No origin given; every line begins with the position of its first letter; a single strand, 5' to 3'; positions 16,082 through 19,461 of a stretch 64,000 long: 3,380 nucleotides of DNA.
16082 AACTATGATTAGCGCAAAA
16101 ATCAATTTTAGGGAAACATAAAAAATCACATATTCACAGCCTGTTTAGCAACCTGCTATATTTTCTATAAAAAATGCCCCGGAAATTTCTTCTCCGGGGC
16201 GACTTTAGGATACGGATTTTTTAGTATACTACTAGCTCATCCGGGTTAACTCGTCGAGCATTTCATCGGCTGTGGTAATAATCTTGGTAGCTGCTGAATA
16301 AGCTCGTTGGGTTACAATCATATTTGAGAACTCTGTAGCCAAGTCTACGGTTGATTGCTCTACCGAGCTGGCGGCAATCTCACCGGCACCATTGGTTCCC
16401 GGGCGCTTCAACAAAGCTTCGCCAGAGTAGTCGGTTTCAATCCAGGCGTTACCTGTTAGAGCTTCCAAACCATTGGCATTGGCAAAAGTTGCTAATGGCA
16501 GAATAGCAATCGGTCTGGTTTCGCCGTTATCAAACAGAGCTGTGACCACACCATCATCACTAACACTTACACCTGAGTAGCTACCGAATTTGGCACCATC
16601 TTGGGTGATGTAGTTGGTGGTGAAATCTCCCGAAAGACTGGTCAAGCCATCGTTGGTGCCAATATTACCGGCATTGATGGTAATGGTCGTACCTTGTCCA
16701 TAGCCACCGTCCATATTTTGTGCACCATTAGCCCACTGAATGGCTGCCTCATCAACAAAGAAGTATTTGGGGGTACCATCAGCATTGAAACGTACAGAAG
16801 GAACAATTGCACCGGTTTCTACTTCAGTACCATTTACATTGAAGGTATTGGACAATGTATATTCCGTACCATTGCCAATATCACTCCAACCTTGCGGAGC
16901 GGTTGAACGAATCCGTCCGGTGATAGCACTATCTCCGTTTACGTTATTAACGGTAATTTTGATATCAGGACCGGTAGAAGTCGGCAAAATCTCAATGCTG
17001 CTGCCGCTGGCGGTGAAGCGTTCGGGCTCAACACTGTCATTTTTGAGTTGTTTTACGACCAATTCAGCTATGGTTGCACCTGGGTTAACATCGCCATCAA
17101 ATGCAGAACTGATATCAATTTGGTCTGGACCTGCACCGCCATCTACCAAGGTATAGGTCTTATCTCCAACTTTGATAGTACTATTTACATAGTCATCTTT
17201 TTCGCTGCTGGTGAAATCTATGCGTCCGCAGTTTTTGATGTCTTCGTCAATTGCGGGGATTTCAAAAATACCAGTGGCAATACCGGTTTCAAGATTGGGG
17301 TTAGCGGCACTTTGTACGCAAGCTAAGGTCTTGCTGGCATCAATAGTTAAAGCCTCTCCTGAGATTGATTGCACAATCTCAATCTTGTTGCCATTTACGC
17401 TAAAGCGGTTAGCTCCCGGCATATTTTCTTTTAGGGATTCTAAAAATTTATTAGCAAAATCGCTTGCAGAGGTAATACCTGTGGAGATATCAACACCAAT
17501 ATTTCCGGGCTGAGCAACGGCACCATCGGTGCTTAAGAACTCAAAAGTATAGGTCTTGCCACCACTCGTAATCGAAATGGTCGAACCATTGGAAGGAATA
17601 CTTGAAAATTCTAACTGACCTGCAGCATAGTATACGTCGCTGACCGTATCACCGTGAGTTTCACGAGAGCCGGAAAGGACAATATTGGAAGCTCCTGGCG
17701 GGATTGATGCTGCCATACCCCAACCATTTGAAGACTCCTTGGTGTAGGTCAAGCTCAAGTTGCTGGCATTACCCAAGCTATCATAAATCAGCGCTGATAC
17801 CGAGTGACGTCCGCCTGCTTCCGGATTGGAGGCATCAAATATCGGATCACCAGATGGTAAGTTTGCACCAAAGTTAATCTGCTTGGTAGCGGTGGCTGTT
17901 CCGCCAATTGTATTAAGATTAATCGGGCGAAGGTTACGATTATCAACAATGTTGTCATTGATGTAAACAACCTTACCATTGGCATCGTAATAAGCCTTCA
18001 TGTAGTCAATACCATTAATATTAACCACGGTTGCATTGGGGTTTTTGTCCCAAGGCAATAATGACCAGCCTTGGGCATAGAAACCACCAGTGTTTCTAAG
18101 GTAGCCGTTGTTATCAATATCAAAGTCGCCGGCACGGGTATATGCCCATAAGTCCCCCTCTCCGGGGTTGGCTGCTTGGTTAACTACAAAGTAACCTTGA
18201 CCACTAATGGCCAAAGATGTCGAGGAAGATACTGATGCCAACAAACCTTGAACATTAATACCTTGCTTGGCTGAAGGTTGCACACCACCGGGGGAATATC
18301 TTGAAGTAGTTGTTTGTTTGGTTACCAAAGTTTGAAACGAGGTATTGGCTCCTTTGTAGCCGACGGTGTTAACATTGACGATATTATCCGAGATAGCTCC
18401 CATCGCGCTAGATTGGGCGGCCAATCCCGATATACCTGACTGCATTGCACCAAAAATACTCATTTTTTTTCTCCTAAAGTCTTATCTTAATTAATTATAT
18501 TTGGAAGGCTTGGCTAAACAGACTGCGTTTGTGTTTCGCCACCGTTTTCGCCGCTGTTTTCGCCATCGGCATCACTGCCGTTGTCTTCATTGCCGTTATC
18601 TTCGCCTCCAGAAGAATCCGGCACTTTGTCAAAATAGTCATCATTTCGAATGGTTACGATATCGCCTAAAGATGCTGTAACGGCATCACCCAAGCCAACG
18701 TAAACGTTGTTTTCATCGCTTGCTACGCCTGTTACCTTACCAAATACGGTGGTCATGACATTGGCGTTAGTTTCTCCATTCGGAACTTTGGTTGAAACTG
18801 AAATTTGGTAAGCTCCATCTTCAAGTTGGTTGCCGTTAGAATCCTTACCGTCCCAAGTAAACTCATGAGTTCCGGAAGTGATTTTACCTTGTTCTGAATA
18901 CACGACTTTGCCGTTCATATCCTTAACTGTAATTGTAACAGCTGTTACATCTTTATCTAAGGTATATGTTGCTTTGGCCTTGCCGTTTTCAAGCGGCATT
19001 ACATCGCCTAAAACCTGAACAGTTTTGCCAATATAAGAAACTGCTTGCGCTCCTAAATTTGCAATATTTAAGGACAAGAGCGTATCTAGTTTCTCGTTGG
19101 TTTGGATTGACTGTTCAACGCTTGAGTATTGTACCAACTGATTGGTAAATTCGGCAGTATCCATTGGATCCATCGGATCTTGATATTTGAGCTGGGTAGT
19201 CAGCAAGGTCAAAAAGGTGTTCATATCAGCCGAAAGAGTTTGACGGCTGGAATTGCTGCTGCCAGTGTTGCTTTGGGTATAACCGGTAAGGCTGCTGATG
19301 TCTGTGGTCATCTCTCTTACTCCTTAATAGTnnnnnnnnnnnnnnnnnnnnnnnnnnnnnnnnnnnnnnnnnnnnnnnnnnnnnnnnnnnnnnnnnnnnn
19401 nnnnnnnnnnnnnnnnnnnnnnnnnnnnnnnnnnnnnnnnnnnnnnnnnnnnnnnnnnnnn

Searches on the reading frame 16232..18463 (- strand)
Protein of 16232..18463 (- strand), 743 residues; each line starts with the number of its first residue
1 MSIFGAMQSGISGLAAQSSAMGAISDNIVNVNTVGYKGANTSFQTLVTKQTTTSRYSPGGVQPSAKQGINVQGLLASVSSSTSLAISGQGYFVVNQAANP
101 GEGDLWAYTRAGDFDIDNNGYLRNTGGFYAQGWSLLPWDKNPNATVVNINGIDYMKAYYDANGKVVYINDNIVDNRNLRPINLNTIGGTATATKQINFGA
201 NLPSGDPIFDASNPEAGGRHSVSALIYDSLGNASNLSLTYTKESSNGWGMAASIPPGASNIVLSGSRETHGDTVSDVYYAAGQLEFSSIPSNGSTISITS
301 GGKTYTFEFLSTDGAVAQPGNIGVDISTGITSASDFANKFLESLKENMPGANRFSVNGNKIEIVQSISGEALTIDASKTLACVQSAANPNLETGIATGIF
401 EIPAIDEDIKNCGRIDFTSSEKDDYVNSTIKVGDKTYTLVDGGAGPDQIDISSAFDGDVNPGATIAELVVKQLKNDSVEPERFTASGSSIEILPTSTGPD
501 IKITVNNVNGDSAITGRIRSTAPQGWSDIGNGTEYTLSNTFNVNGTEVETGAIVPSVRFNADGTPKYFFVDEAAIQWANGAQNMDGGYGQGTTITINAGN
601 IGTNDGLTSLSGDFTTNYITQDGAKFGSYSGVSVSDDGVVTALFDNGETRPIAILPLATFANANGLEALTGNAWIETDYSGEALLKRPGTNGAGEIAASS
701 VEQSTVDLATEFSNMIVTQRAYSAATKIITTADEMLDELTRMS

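Call 19: search_protein_families(library=pfam, proteins=[window:16232-18463:-], max_evalue=0.001)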
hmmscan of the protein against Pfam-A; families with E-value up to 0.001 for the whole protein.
window:16232-18463:- (743 aa): 4 families
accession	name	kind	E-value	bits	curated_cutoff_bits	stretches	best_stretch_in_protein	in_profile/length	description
PF06429.18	Flg_bbr_C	-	9.1e-15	54.3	23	1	700-742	4-46/46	Flagellar basal body rod FlgEFG protein C-terminal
PF07559.19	FlgE_D2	-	5e-10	40.4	22.7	1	208-338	11-134/142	Flagellar basal body protein FlaE D2 domain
PF22692.1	LlgE_F_G_D1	-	4.9e-09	36.7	27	1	85-146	1-44/64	Flagellar hook protein FlgE/F/G D1 domain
PF00460.25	Flg_bb_rod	-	6e-08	32.9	20.7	1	7-37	1-31/31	Flagella basal body rod protein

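Call 78: search_protein_families(library=ncbifam, proteins=[window:16232-18463:-], max_evalue=0.00001)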
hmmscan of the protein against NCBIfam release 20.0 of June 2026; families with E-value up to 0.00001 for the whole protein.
window:16232-18463:- (743 aa): 22 families
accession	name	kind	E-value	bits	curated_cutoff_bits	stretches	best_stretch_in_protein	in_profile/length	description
NF004242.0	PRK05682.2-1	equivalog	6.3e-104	348.1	365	3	534-742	210-420/422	flagellar hook protein FlgE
NF040922.1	flgE_Caulobact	equivalog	6.4e-88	296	750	2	1-220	1-194/505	flagellar hook protein FlgE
TIGR03506.1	FlgEFG_subfam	subfamily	1e-82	278.7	70.25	2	6-326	2-260/351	flagellar hook-basal body complex protein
NF004243.1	PRK05682.2-2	equivalog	1.1e-75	255.3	801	3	1-152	1-144/420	flagellar hook protein FlgE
NF004241.1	PRK05682.1-5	equivalog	1.7e-61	208.7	469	2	554-741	250-443/446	flagellar hook protein FlgE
NF004238.1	PRK05682.1-1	equivalog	6.3e-57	193.7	400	3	543-742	219-413/414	flagellar hook protein FlgE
TIGR02489.1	flgE_epsilon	equivalog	1.1e-46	159.7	412.85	2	555-740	537-715/719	flagellar hook protein FlgE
NF009278.1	PRK12636.1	equivalog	6.4e-45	153.7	350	2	528-740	66-259/263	flagellar basal body rod protein FlgG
NF005286.1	PRK06803.1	equivalog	2.8e-44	151.8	467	2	605-739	264-398/402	flagellar hook protein FlgE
TIGR02488.1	flgG_G_neg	equivalog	8.8e-43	146.7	252.75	2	630-741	145-257/259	flagellar basal-body rod protein FlgG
NF004240.1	PRK05682.1-4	equivalog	2.4e-41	142.5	472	2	552-728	251-428/443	flagellar hook protein FlgE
NF009279.0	PRK12637.1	equivalog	5.1e-36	124.4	663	2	605-742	336-472/473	flagellar hook protein FlgE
NF009456.0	PRK12816.1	equivalog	3.1e-32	112.3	416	2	632-737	151-257/264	flagellar basal body rod protein FlgG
TIGR02490.1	flgF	equivalog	5e-32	111.2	178.5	2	9-184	3-163/218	flagellar basal-body rod protein FlgF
NF004495.0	PRK05841.1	equivalog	3.9e-23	81.8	857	2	619-738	467-597/603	flagellar hook protein FlgE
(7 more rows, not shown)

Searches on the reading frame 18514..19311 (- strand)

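Call 19: search_protein_families(library=pfam, proteins=[window:18514-19311:-], max_evalue=0.001)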
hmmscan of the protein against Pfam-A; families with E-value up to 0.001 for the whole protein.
window:18514-19311:- (265 aa): 4 families
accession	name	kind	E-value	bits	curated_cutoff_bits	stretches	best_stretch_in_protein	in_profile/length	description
PF03963.19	FlgD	-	1.9e-20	73.2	27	1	9-76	7-74/75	Flagellar hook capping protein - N-terminal region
PF13860.13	FlgD_ig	-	3e-19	69.2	27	1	108-174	6-75/79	FlgD Ig-like domain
PF13861.12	FLgD_tudor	-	6.6e-08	33.1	26.9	1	89-218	5-57/58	FlgD Tudor-like domain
PF10029.15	DUF2271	-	0.00056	20.1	27.3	0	145-184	73-112/136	Predicted periplasmic protein (DUF2271)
